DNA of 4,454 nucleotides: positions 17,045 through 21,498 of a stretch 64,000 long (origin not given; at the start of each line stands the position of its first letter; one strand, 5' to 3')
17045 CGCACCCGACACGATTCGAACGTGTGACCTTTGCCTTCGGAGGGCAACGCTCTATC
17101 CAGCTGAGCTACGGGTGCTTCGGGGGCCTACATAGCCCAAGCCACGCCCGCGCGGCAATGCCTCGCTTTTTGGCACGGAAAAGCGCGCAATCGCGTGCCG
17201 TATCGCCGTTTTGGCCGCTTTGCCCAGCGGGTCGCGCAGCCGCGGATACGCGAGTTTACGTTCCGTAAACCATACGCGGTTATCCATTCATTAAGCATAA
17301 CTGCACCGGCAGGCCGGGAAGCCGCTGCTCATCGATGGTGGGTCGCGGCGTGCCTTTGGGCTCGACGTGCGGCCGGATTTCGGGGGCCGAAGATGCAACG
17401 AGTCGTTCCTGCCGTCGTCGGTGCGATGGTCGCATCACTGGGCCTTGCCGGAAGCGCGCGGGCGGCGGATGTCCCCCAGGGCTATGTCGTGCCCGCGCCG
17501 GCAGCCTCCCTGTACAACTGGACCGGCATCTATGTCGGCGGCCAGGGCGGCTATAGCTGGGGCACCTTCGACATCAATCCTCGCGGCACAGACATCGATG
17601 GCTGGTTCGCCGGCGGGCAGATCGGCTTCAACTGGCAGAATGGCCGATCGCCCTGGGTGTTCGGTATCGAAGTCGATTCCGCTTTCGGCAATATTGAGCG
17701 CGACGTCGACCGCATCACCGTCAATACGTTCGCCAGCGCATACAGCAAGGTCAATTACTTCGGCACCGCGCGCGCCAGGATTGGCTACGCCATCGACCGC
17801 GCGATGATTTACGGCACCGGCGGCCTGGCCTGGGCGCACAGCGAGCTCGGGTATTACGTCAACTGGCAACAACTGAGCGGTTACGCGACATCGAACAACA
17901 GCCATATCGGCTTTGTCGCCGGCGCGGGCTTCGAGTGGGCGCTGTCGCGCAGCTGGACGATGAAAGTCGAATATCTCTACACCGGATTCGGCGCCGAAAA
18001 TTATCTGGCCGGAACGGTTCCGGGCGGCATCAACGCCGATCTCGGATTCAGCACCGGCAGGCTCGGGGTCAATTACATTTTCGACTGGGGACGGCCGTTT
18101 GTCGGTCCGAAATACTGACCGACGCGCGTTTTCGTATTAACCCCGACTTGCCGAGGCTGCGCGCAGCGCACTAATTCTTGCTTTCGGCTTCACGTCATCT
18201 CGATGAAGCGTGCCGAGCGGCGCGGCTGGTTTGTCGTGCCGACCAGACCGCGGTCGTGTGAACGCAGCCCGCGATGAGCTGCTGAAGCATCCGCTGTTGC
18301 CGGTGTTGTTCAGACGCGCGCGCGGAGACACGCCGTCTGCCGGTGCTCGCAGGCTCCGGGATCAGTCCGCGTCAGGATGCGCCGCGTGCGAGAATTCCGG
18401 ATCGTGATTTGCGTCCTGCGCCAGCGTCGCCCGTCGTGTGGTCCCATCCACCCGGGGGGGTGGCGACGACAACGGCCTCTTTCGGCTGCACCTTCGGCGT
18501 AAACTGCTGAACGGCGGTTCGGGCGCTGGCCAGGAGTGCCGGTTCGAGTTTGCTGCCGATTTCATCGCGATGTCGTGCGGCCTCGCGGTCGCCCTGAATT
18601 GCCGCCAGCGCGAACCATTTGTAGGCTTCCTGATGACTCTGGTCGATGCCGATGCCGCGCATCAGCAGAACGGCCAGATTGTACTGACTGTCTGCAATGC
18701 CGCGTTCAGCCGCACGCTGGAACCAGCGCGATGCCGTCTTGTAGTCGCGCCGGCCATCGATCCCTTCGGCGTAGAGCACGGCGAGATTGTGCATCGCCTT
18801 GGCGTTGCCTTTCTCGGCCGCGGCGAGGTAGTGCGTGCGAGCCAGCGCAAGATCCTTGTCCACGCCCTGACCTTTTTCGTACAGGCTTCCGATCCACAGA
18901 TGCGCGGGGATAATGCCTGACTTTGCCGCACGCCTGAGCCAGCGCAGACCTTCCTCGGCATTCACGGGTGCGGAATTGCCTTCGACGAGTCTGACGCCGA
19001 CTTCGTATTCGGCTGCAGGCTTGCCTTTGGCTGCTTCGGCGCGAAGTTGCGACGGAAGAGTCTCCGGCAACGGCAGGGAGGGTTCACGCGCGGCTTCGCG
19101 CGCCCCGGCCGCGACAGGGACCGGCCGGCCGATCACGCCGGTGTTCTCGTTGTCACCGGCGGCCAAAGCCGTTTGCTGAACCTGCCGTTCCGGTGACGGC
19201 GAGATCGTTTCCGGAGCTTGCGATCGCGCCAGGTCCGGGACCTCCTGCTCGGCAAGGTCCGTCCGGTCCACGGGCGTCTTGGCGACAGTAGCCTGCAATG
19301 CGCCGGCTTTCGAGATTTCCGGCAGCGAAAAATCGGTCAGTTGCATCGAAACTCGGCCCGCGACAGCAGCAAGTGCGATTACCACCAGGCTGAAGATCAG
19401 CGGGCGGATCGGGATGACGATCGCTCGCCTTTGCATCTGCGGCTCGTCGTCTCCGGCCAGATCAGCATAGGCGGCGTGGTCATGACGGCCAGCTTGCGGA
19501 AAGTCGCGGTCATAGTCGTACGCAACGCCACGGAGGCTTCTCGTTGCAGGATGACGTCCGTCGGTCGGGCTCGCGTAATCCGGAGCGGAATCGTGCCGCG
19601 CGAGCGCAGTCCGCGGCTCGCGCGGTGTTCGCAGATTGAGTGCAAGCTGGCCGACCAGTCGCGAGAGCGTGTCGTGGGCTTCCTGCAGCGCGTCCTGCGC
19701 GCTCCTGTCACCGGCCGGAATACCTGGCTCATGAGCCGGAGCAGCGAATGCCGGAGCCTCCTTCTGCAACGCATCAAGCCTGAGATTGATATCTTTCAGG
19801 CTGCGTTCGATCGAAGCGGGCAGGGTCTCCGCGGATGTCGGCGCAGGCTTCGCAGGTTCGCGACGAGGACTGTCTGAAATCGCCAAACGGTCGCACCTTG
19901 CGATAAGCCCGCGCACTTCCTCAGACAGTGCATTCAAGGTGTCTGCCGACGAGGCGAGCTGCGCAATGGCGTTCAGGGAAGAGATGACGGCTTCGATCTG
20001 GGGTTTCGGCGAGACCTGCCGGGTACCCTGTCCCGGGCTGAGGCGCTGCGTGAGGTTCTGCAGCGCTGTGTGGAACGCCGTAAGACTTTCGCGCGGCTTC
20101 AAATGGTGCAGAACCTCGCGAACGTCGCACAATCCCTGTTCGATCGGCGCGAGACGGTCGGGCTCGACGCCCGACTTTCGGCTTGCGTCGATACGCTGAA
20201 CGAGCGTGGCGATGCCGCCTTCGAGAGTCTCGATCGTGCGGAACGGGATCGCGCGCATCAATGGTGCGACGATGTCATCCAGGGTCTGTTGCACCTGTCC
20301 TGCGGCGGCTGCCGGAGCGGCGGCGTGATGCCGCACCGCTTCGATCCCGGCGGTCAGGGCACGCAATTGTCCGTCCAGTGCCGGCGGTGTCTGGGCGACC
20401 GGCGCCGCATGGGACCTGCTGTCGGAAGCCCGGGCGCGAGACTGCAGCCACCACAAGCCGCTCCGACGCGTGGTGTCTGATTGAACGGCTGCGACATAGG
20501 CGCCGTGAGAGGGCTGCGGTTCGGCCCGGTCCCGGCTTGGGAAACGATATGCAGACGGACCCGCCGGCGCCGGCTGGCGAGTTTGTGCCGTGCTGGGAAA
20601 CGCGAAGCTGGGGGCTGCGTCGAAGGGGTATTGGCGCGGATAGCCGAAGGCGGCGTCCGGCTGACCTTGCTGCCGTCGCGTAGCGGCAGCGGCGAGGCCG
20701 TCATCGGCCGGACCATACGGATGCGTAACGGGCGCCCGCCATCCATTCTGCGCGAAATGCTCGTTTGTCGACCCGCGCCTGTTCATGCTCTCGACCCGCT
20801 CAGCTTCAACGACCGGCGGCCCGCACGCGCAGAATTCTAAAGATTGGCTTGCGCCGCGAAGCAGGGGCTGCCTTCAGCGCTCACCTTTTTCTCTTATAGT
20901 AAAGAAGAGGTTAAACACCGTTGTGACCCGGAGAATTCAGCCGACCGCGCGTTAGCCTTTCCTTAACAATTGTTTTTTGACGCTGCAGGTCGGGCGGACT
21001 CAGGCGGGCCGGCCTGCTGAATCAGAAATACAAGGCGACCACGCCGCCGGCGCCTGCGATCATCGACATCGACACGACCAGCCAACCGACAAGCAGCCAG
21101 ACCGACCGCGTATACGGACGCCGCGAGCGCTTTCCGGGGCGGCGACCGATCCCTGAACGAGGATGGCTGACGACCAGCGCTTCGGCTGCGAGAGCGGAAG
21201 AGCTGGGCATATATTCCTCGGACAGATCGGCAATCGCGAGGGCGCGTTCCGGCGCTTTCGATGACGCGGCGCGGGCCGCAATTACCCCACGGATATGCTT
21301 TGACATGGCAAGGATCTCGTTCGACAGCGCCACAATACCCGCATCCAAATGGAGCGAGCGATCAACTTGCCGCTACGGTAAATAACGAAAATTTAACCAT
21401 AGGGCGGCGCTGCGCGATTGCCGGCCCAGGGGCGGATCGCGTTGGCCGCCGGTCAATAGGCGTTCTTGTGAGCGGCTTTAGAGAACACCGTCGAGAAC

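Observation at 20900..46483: CtrA-type motifs in almost every promoter region of the polysaccharide locus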

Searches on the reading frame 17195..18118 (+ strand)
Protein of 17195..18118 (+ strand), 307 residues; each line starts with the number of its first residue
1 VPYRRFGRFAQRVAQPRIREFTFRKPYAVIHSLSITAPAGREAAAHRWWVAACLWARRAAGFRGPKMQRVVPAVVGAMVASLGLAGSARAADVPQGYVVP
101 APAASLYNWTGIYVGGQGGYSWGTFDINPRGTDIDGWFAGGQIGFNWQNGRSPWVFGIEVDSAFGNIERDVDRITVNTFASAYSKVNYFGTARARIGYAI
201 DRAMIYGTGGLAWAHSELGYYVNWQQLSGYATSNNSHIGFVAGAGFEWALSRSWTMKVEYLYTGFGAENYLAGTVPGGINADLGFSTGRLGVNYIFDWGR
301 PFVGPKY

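Call 10: search_protein_families(library=pfam, proteins=[window:17195-18118:+])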
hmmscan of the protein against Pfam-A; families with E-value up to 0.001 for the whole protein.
window:17195-18118:+ (307 aa): 2 families
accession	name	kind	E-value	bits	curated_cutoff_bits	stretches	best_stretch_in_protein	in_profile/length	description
PF13505.12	OMP_b-brl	-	2e-13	51.3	28.7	1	98-296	8-175/175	Outer membrane protein beta-barrel domain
PF01389.23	OmpA_membrane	-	8.8e-05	22.8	21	1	203-263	91-149/180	OmpA-like transmembrane domain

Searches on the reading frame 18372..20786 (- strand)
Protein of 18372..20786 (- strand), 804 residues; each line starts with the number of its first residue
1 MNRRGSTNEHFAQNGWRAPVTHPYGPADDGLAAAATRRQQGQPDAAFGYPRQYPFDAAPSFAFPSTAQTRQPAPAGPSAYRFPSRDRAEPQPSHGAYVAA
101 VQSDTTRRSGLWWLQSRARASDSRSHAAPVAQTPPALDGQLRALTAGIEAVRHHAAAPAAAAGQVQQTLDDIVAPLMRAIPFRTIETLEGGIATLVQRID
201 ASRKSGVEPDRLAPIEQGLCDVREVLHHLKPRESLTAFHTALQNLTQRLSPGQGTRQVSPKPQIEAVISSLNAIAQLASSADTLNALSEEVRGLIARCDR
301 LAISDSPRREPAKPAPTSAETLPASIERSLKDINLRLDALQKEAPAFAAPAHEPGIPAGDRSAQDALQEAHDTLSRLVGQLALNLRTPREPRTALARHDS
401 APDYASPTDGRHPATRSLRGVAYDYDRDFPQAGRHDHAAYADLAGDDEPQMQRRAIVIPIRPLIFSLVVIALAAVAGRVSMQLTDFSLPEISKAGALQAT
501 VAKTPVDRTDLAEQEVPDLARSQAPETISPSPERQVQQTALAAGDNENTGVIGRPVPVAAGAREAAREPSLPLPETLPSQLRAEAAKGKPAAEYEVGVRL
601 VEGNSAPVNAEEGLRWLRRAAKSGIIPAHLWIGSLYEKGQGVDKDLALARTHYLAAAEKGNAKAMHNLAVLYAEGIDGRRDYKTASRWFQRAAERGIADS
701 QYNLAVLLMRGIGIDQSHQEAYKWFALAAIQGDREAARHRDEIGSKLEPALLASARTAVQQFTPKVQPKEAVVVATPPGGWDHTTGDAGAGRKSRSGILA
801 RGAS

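Call 7: search_protein_families(library=pfam, proteins=[window:18372-20786:-])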
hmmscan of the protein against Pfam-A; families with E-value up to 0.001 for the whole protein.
window:18372-20786:- (804 aa): 1 family
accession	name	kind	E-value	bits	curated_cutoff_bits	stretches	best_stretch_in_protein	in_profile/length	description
PF08238.18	Sel1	-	1.7e-28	98.4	30.7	3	698-733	1-36/36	Sel1 repeat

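Call 27: search_protein_families(library=ncbifam, proteins=[window:18372-20786:-], max_evalue=0.01)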
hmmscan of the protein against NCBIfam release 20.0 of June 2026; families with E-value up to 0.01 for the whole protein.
window:18372-20786:- (804 aa): 4 families
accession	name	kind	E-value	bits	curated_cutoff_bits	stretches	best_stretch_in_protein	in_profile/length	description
NF033786.1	phenyl_MerG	equivalog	2.2e-14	53.9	350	1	618-762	57-210/217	phenylmercury resistance protein MerG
NF047621.1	FlgprotMotXVib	equivalog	6.9e-13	48.5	330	2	635-741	81-190/211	flagellar protein MotX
NF038194.1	AlgK_TPR_lipo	equivalog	1.8e-11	43.4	700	1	609-761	281-432/448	alginate biosynthesis TPR repeat lipoprotein AlgK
NF045484.1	TransRegExoR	equivalog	1.1e-07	31.4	450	1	663-734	122-197/267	exopolysaccharide production regulator ExoR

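Call 48: find_homologous_proteins(query=window:18372-20786:-, max_evalue=1e-10)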
Query window:18372-20786:- (804 aa): 71 proteins with E <= 1e-10 among 8000 candidates.
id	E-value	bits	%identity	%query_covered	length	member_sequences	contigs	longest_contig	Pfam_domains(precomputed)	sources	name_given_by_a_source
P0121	0.0e+0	1686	96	100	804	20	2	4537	PF08238.19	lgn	-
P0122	0.0e+0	1176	83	83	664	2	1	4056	PF08238.19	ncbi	-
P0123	0.0e+0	1133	80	83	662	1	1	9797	PF08238.19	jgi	jgi:TPR repeat protein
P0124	0.0e+0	1106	79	83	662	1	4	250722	PF08238.19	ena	-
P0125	0.0e+0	1100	78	83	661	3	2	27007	PF08238.19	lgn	-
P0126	0.0e+0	1026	76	83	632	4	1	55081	PF08238.19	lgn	-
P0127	1.5e-245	835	56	100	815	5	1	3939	PF08238.19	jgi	jgi:TPR repeat protein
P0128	2.4e-245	835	56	100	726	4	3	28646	PF08238.19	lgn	-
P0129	2.6e-232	792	59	86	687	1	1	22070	PF08238.19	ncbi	-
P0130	1.2e-214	733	56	87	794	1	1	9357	PF08238.19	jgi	jgi:predicted nucleic acid-binding Zn-ribbon protein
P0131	2.5e-82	296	55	27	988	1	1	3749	PF08238.19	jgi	jgi:localization factor PodJL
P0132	7.3e-81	291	56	26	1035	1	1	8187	PF08238.19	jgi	-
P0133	5.6e-77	278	51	29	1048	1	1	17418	PF08238.19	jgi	jgi:localization factor PodJL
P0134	3.2e-73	266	56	26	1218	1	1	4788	PF08238.19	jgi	jgi:localization factor PodJL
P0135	1.4e-69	253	56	26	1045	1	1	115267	PF08238.19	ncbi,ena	-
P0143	3.4e-45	173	46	29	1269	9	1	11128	PF08238.19,PF01471.24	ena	-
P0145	3.5e-44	169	41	30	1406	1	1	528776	PF24531.2,PF08238.19,PF05531.18,PF01471.24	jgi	jgi:localization factor PodJL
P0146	4.2e-44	169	47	24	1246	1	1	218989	PF08238.19,PF01471.24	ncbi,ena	-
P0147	2.1e-43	167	41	30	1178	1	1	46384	PF08238.19,PF01471.24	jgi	jgi:localization factor PodJL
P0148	3.6e-43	166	44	25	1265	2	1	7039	PF08238.19,PF01471.24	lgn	-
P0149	6.6e-43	165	45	24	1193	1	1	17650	PF08238.19,PF05531.18,PF01471.24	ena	-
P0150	1.1e-42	164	46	28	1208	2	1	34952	PF08238.19,PF01471.24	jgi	jgi:localization factor PodJL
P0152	3.0e-42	163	24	32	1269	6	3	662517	PF08238.19,PF05531.18,PF01471.24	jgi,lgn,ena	-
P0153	4.6e-42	162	38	32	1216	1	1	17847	PF08238.19,PF01471.24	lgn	-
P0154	5.0e-42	162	45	28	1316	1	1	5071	PF26406.1,PF08238.19,PF01471.24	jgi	-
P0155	1.2e-41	161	44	27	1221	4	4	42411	PF04513.18,PF08238.19,PF01471.24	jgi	jgi:localization factor PodJL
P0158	1.3e-40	158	43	26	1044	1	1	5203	PF04513.18,PF08238.19,PF01471.24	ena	-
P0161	1.9e-40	157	45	23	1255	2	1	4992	PF08238.19,PF05531.18,PF01471.24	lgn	-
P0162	3.6e-40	156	47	25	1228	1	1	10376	PF08238.19,PF01471.24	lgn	-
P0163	6.9e-40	155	47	19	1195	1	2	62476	PF08238.19,PF01471.24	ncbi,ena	-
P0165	2.0e-39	154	44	31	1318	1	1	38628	PF08238.19,PF01471.24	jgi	-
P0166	2.4e-39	154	44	25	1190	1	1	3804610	PF08238.19,PF01471.24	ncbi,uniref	ncbi:peptidoglycan-binding protein [Devosia albogilva]|uniref:Peptidoglycan-binding protein n=1 Tax=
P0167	2.5e-39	153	45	27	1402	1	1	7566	PF08238.19,PF05531.18,PF01471.24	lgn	-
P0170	9.6e-39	152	44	28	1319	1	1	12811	PF08238.19,PF01471.24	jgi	jgi:localization factor PodJL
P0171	4.3e-38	149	46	25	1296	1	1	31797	PF08238.19,PF01471.24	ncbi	ncbi:MAG: peptidoglycan-binding protein [Pseudomonadota bacterium]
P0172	1.0e-36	145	44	22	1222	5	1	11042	PF08238.19,PF01471.24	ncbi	-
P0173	1.0e-36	145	48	21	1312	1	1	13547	PF08238.19,PF01471.24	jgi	jgi:localization factor PodJL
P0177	2.1e-33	134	40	28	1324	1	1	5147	PF01519.23,PF08238.19,PF01471.24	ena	-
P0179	7.3e-30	122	44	22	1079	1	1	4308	PF08238.19,PF01471.24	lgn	-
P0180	2.9e-22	97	40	21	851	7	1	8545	PF08238.19,PF01471.24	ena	-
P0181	5.1e-22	96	41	19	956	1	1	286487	PF28217.1,PF08238.19,PF01471.24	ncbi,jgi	ncbi:MAG TPA: peptidoglycan-binding protein [Caulobacteraceae bacterium]|jgi:localization factor Pod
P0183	2.5e-21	94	40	21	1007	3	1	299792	PF08238.19,PF01471.24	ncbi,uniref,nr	ncbi:peptidoglycan-binding protein [Phenylobacterium sp.]|uniref:SEL1-like repeat protein n=1 Tax=Ph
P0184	3.2e-21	94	42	21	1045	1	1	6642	PF01442.24,PF08238.19,PF01471.24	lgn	-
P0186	6.9e-21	92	46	15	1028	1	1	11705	PF08238.19,PF01471.24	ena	-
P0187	6.6e-20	89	39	20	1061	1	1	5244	PF28217.1,PF01442.24,PF08238.19,PF01471.24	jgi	jgi:localization factor PodJL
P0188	3.6e-19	87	39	19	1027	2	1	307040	PF28217.1,PF08238.19,PF01471.24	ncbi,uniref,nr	ncbi:peptidoglycan-binding protein [Phenylobacterium sp.]|uniref:peptidoglycan-binding protein n=1 T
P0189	1.1e-18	85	44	16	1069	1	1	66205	PF08238.19,PF01471.24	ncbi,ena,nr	ncbi:MAG: SEL1-like repeat protein [Phenylobacterium sp.]|nr:SEL1-like repeat protein [Phenylobacter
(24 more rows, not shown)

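Call 49: find_encoding_contigs(protein=P0128, flank=10000, max_places=3)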
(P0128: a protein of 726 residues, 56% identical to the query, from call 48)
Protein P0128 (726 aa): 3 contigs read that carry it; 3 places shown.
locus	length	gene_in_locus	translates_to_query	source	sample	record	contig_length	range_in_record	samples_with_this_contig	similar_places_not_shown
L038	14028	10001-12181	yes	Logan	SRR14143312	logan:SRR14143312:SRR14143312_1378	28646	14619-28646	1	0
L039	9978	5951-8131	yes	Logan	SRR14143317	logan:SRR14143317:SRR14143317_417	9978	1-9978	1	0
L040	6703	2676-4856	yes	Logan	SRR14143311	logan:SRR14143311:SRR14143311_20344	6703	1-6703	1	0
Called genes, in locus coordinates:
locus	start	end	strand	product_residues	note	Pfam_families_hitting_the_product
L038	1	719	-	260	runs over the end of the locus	PF03808:Glyco_tran_WecG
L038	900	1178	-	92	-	-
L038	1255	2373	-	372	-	PF20706:GT4-conflict (weak), PF00534:Glycos_transf_1, PF13692:Glyco_trans_1_4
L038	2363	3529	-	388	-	PF13439:Glyco_transf_4, PF00534:Glycos_transf_1, PF13692:Glyco_trans_1_4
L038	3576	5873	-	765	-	PF02706:Wzz, PF01656:CbiA (weak), PF10609:ParA (faint), PF13614:AAA_31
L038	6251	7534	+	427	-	PF10531:SLBB (faint), PF02563:Poly_export, PF22461:SLBB_2 (weak)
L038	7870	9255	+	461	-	PF13727:CoA_binding_3, PF02397:Bac_transf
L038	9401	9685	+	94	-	-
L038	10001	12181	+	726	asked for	PF08238:Sel1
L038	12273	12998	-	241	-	PF13505:OMP_b-brl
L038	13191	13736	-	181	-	PF04239:DUF421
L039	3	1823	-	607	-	?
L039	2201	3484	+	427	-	PF10531:SLBB (faint), PF02563:Poly_export, PF22461:SLBB_2 (weak)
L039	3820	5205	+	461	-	PF13727:CoA_binding_3, PF02397:Bac_transf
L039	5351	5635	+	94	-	-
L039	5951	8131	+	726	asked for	PF08238:Sel1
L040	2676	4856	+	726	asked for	PF08238:Sel1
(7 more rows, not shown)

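Call 50: find_encoding_contigs(protein=P0129, flank=10000, max_places=3)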
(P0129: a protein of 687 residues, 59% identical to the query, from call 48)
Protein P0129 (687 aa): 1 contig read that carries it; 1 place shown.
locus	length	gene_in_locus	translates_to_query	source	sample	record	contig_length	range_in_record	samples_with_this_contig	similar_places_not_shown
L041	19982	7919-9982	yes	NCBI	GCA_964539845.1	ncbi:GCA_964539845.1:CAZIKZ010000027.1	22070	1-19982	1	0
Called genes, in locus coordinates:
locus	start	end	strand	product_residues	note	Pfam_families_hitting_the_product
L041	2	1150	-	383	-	?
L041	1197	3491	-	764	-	PF02706:Wzz, PF13807:GNVR (weak), PF01656:CbiA (weak), PF10609:ParA (weak), PF13614:AAA_31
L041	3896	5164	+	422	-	PF02563:Poly_export, PF10531:SLBB (faint), PF22461:SLBB_2 (weak)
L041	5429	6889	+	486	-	PF13727:CoA_binding_3, PF02397:Bac_transf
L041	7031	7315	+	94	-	-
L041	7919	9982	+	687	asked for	PF08238:Sel1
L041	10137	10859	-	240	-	PF13505:OMP_b-brl, PF01389:OmpA_membrane (faint)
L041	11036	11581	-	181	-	PF04239:DUF421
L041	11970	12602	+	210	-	-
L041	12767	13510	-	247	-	PF00106:adh_short, PF01370:Epimerase (weak), PF13561:adh_short_C2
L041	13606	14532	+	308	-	PF12852:Cupin_6, PF05899:Cupin_3 (weak), PF00165:HTH_AraC (faint), PF12833:HTH_18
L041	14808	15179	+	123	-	PF04248:NTP_transf_9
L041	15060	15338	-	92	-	-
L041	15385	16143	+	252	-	PF11306:DUF3108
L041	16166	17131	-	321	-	PF13365:Trypsin_2, PF13180:PDZ_2, PF17820:PDZ_6 (weak)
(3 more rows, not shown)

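Call 51: find_encoding_contigs(protein=P0130, flank=10000, max_places=3)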
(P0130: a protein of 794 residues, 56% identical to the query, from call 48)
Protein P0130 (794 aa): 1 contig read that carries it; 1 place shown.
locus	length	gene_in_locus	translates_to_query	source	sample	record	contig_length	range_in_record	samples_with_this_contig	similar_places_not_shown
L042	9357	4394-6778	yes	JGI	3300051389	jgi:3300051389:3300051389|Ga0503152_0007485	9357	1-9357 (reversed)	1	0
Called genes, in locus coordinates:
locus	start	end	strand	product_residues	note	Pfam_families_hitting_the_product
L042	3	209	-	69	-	?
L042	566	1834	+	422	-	PF10531:SLBB (faint), PF02563:Poly_export, PF22461:SLBB_2 (weak)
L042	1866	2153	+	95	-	-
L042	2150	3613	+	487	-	PF13727:CoA_binding_3, PF02397:Bac_transf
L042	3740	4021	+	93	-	-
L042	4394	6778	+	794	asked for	PF08238:Sel1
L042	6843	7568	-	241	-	PF13505:OMP_b-brl, PF01389:OmpA_membrane (weak)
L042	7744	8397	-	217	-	PF00881:Nitroreductase, PF14512:TM1586_NiRdase (faint)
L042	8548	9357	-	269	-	?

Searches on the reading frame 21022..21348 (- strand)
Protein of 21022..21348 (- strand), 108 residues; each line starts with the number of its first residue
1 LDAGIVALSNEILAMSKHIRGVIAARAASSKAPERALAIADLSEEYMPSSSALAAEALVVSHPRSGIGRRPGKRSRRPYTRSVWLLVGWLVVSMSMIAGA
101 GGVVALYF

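Call 27: search_protein_families(library=ncbifam, proteins=[window:21022-21348:-], max_evalue=0.01)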
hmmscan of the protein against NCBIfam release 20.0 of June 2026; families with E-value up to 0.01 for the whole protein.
window:21022-21348:- (108 aa): 0 families

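Call 43: search_protein_families(library=pfam, proteins=[window:21022-21348:-], max_evalue=0.1)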
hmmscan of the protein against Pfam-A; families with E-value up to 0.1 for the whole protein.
window:21022-21348:- (108 aa): 0 families
